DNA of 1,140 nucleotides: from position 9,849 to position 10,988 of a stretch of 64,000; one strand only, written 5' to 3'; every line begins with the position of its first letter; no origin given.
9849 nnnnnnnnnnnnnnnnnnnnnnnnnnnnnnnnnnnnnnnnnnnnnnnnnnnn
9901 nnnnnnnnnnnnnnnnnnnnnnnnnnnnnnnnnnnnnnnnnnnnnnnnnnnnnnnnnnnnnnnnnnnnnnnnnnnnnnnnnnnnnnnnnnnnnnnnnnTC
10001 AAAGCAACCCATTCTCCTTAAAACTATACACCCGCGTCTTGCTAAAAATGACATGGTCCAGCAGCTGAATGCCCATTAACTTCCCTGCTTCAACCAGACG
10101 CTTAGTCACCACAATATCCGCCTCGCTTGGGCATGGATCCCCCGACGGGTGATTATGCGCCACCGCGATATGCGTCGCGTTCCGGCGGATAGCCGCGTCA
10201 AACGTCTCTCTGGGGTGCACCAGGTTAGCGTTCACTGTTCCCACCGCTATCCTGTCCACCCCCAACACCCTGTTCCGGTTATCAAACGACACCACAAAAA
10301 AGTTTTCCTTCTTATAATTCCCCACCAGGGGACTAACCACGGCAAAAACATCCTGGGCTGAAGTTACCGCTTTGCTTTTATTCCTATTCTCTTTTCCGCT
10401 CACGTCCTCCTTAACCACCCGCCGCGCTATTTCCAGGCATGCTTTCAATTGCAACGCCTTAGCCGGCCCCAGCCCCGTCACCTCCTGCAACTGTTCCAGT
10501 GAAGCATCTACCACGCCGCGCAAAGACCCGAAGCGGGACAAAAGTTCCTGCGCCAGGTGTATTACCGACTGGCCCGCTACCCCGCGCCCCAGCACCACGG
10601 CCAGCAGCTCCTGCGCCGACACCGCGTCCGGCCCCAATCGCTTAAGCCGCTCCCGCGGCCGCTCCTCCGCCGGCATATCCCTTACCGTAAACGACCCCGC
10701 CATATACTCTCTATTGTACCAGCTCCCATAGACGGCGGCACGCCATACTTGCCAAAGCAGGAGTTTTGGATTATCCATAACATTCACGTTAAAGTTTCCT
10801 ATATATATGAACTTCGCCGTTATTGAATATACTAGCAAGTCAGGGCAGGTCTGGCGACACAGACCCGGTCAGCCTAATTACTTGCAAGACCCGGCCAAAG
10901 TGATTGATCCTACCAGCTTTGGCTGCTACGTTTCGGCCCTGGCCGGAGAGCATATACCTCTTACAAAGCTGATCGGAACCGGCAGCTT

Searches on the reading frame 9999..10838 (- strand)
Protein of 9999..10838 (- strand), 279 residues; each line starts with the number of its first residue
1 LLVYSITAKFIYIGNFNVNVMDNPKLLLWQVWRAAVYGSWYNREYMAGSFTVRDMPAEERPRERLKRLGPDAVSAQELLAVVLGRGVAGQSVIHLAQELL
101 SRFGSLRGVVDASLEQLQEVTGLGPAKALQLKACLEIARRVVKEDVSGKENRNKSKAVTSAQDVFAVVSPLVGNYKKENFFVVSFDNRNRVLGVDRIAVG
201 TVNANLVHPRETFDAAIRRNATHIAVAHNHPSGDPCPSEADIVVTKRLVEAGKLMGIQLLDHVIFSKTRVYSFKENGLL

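Call 3: search_protein_families(library=pfam, proteins=[window:9999-10838:-], max_evalue=0.1)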
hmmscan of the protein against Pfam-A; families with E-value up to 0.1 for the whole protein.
window:9999-10838:- (279 aa): 6 families
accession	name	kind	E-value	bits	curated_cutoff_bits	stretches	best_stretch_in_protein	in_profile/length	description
PF04002.20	RadC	-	8.2e-41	139.2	22.1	1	159-278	2-121/121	RadC-like JAB domain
PF20582.4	UPF0758_N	-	6.5e-25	87.5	27.1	1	52-128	1-76/77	UPF0758 N-terminal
PF14520.12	HHH_5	-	4.2e-05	24.4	27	1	95-135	14-55/57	Helix-hairpin-helix domain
PF12826.13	HHH_2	-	0.00014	22.4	27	1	94-130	14-50/64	Helix-hairpin-helix motif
PF14464.11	Prok-JAB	-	0.00029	21.1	25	1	172-249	25-94/114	Prokaryotic homologs of the JAB domain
PF00633.29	HHH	-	0.00061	20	24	1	105-129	1-25/30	Helix-hairpin-helix motif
